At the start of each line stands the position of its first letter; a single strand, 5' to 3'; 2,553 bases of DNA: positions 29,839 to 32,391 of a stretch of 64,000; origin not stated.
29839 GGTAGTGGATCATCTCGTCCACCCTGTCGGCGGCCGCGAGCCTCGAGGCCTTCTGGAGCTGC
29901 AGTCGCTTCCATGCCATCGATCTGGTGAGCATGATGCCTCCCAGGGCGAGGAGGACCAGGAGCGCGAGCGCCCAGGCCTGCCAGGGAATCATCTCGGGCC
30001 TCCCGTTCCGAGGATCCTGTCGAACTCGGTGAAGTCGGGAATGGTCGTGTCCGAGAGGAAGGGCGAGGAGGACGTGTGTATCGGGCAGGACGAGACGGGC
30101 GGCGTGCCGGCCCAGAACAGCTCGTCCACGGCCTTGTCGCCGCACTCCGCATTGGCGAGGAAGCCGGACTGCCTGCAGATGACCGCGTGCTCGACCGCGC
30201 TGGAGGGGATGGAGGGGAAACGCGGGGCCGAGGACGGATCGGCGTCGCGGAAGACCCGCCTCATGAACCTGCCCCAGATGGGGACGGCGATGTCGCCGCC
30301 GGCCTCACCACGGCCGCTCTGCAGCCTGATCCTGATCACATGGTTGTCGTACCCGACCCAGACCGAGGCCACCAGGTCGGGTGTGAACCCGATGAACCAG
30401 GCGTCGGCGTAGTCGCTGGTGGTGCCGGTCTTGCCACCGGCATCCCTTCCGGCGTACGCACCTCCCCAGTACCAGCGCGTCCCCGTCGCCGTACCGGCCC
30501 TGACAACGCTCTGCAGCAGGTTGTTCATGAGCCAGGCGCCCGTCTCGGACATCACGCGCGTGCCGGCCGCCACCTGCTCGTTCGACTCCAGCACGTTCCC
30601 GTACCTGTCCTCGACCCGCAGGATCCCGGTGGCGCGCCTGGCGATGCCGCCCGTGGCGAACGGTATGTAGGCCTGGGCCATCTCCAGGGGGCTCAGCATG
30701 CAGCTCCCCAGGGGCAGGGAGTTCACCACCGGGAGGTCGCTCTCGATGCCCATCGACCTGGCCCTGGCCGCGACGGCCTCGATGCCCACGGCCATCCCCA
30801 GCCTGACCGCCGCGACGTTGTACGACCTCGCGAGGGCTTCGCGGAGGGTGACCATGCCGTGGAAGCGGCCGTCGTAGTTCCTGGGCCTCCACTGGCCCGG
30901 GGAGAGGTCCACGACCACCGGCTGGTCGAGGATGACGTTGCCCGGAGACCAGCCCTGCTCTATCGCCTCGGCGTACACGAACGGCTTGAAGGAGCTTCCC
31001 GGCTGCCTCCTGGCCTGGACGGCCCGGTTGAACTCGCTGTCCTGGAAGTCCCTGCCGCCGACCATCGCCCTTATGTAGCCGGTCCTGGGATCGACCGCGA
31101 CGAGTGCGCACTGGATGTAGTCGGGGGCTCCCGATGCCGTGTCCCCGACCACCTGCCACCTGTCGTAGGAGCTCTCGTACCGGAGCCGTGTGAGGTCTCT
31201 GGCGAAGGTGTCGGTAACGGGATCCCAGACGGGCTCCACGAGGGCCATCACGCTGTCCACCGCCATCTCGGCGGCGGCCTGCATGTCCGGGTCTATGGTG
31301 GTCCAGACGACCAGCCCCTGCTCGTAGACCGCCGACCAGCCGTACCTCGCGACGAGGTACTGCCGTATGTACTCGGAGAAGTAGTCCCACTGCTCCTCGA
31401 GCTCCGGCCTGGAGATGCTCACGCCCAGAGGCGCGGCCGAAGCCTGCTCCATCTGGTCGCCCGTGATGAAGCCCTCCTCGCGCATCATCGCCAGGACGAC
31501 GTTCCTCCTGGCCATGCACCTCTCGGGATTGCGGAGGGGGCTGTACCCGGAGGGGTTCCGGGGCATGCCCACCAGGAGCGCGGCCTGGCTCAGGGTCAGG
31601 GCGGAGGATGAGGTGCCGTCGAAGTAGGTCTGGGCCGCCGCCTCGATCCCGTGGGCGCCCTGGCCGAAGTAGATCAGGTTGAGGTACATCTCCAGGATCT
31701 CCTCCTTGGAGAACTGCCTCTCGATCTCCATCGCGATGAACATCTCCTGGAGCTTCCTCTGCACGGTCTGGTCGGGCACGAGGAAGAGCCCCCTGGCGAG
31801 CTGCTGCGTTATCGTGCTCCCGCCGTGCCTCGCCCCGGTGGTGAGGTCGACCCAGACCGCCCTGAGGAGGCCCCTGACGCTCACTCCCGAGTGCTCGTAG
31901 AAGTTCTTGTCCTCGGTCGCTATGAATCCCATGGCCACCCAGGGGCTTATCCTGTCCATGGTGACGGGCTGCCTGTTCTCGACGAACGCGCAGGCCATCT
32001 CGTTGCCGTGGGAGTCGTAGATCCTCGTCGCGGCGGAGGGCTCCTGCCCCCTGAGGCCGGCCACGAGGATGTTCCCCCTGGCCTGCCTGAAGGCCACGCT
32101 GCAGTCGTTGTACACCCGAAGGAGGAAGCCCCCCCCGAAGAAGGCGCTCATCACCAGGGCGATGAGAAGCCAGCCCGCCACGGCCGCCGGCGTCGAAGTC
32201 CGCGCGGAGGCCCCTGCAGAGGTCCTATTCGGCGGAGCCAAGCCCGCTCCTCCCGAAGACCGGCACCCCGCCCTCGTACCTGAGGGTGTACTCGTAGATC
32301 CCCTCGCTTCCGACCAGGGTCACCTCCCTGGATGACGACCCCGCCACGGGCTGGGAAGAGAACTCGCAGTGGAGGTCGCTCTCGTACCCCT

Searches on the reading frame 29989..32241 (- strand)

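Call 50: search_protein_families(library=pfam, proteins=[window:29989-32241:-], max_evalue=0.001)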
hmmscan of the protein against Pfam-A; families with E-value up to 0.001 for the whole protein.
window:29989-32241:- (750 aa): 2 families
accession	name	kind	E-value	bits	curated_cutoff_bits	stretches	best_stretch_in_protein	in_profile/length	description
PF00912.28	Transgly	-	3.3e-62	209.5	27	1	87-253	11-177/178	Transglycosylase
PF00905.27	Transpeptidase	-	7e-31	108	22.1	1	379-633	2-277/299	Penicillin binding protein transpeptidase domain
